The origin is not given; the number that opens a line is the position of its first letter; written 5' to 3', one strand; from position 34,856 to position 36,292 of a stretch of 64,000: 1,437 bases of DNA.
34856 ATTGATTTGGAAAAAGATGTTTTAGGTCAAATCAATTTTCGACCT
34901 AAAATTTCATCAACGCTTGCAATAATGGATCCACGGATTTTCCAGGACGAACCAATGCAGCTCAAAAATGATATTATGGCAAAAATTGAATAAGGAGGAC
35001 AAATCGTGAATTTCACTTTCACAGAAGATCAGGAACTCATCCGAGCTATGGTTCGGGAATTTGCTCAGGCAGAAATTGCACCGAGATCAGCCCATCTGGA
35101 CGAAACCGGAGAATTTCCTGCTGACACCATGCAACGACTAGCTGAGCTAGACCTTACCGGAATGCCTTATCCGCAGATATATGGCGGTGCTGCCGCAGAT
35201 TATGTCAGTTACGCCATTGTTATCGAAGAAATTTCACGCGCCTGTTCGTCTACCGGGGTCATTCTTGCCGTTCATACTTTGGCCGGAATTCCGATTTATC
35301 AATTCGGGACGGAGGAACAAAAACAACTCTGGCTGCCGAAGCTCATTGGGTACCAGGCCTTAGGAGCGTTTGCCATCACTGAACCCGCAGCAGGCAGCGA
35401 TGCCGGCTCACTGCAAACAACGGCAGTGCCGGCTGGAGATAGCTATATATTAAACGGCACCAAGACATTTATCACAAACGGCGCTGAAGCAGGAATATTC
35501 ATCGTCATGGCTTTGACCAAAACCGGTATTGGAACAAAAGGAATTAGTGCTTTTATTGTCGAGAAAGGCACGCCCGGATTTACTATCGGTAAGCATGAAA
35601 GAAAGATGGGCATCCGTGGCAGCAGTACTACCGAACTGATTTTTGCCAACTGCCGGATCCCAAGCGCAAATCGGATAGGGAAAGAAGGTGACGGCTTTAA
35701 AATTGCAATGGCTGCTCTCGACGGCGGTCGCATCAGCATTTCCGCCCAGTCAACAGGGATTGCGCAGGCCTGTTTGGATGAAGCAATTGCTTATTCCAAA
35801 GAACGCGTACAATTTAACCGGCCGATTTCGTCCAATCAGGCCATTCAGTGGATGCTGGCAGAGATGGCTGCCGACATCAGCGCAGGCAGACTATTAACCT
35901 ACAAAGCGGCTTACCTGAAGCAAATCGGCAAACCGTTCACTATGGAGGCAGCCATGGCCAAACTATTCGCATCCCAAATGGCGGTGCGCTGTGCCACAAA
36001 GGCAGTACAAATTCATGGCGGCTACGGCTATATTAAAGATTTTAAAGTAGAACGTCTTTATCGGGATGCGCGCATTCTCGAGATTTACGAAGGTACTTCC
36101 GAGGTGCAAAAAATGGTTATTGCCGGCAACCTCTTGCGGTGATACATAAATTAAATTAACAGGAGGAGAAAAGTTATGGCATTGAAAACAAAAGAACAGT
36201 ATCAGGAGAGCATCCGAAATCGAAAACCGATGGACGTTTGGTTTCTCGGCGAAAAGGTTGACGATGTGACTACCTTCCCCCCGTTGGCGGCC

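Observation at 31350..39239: Sigma-54-controlled acyl-CoA catabolic module with an AbfD-family radical dehydratase/isomerase and an unknown substrate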

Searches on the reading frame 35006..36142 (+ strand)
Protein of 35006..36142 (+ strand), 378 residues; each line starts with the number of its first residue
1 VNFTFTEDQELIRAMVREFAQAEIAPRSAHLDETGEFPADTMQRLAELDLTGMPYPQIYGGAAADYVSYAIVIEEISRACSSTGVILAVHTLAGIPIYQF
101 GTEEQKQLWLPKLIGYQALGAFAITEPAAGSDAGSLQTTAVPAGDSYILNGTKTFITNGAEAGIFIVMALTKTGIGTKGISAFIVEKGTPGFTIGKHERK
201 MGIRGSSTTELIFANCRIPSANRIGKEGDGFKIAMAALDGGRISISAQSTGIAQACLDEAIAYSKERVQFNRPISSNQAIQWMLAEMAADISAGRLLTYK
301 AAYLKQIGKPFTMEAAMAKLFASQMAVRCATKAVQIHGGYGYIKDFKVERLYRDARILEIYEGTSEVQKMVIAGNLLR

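Call 3: search_protein_families(library=pfam, proteins=[window:35006-36142:+])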
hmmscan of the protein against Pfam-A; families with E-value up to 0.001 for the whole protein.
window:35006-36142:+ (378 aa): 5 families
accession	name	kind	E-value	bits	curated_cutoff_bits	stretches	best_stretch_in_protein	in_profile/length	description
PF00441.29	Acyl-CoA_dh_1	-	1.4e-55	188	22.4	1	228-376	1-149/150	Acyl-CoA dehydrogenase, C-terminal domain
PF02771.21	Acyl-CoA_dh_N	-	1.1e-38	132.5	22.9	1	6-114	1-110/113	Acyl-CoA dehydrogenase, N-terminal domain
PF02770.24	Acyl-CoA_dh_M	-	4.1e-29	101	33.3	1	121-216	1-97/97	Acyl-CoA dehydrogenase, middle domain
PF08028.16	Acyl-CoA_dh_2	-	1.3e-25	90.6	22.7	1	244-365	2-133/134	Acyl-CoA dehydrogenase, C-terminal domain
PF22924.1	ACOX_C_alpha1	-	0.00031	21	27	0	310-367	102-159/169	Acyl-CoA oxidase, C-alpha1 domain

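Call 4: search_protein_families(library=ncbifam, proteins=[window:35006-36142:+])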
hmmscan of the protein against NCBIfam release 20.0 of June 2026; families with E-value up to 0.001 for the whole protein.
window:35006-36142:+ (378 aa): 24 families
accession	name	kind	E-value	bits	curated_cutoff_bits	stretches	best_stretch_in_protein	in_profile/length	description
NF042972.1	AcrlCoAredClosAcrC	equivalog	1.7e-156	520.7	640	1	1-377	1-377/378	acryloyl-CoA reductase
NF043006.1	CyhCrbnylCoADH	equivalog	1.5e-102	343.5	650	1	5-375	4-374/380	cyclohexane-1-carbonyl-CoA dehydrogenase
NF058590.1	AcCoDHFadEBacil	equivalog_domain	9.4e-98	328.2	600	2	5-304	21-319/586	acyl-CoA dehydrogenase FadE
NF045552.1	GlutCoADH_Des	equivalog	6.1e-97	325.2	470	1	1-374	1-377/387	glutaryl-CoA dehydrogenase Acd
NF042439.1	SulpropCoADesulf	equivalog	5.4e-88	295.3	600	1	14-377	2-371/379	3-sulfinopropanoyl-CoA desulfinase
NF045652.1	ProlPCPDhRedW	equivalog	2.1e-81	273.7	650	1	8-375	3-372/376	L-prolyl-[peptidyl-carrier protein] dehydrogenase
NF053553.1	prodigi_MBC_PigA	equivalog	1.4e-78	264.6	500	1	1-375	1-378/381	prodigiosin MBC biosynthesis dehydrogenase PigA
NF008997.0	PRK12341.1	equivalog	1.5e-72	244.8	537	1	1-372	1-372/382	acyl-CoA dehydrogenase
TIGR03207.1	cyc_hxne_CoA_dh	equivalog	4.2e-65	219.9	575.35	1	7-374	3-369/372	cyclohexanecarboxyl-CoA dehydrogenase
NF002885.1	PRK03354.1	equivalog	2.5e-58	197.9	540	1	1-373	1-370/378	crotonobetainyl-CoA dehydrogenase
NF052270.1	Staph_DH_FadE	equivalog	1.4e-49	168.9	600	1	17-375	33-392/400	acyl-CoA dehydrogenase FadE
NF049984.1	Rv1679_FadE16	equivalog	1.9e-35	122.8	600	1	27-366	15-355/371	Rv1679 family acyl-CoA dehydrogenase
TIGR03203.1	pimD_small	equivalog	9.1e-32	110.6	652.7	1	3-367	2-367/378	pimeloyl-CoA dehydrogenase small subunit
NF007000.1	PRK09463.1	subfamily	4.9e-29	101.2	600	1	33-343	70-399/726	acyl-CoA dehydrogenase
NF009586.0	PRK13026.1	subfamily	7.2e-26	90.7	608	1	34-342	106-433/777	acyl-CoA dehydrogenase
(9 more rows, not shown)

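Call 9: search_solved_structures(query=window:35006-36142:+)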
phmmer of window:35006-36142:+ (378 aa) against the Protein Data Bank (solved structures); distinct sequences matched with E-value up to 0.001: 123 (the best 60 are shown).
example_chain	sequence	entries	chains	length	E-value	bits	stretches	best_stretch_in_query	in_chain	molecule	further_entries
5ol2_C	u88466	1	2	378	2.1e-136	457.8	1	10-378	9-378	Acyl-CoA dehydrogenase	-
5lnx_A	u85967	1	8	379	1.3e-127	428.9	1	5-377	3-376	Acyl-CoA dehydrogenase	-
4m9a_A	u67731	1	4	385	2.7e-115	388.3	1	3-375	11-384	Acyl-CoA dehydrogenase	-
4l1f_A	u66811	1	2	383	6e-115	387.2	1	1-378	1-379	Acyl-CoA dehydrogenase domain protein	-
4n5f_A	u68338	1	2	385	2.5e-114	385.2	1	3-375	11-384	Putative acyl-CoA dehydrogenase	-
9w60_A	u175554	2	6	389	2.6e-114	385.1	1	1-378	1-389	Butyryl CoA dehydrogenase apo protein | Butyryl CoA Dehydrogenase with FAD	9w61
1jqi_A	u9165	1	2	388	7.2e-114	383.6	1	6-378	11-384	short chain acyl-CoA dehydrogenase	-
7y0a_A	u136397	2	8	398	4.3e-113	381.1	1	7-378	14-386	Short-chain specific acyl-CoA dehydrogenase, mitochondrial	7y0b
8sgs_A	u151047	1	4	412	4.9e-113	380.9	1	7-378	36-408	Short-chain specific acyl-CoA dehydrogenase, mitochondrial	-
2vig_A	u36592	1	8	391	2.6e-112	378.5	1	7-378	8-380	SHORT-CHAIN SPECIFIC ACYL-COA DEHYDROGENASE,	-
4u83_A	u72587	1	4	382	7.8e-106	357.2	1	4-375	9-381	Acyl-CoA dehydrogenase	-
1buc_A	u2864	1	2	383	1.5e-105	356.3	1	1-378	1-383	BUTYRYL-COA DEHYDROGENASE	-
6fah_C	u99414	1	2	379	4.8e-104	351.3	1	5-378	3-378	Caffeyl-CoA reductase-Etf complex subunit CarC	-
3pfd_A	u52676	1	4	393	1.3e-102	346.7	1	3-378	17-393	Acyl-CoA dehydrogenase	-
1ukw_A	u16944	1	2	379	1e-96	327.2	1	2-377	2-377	acyl-CoA dehydrogenase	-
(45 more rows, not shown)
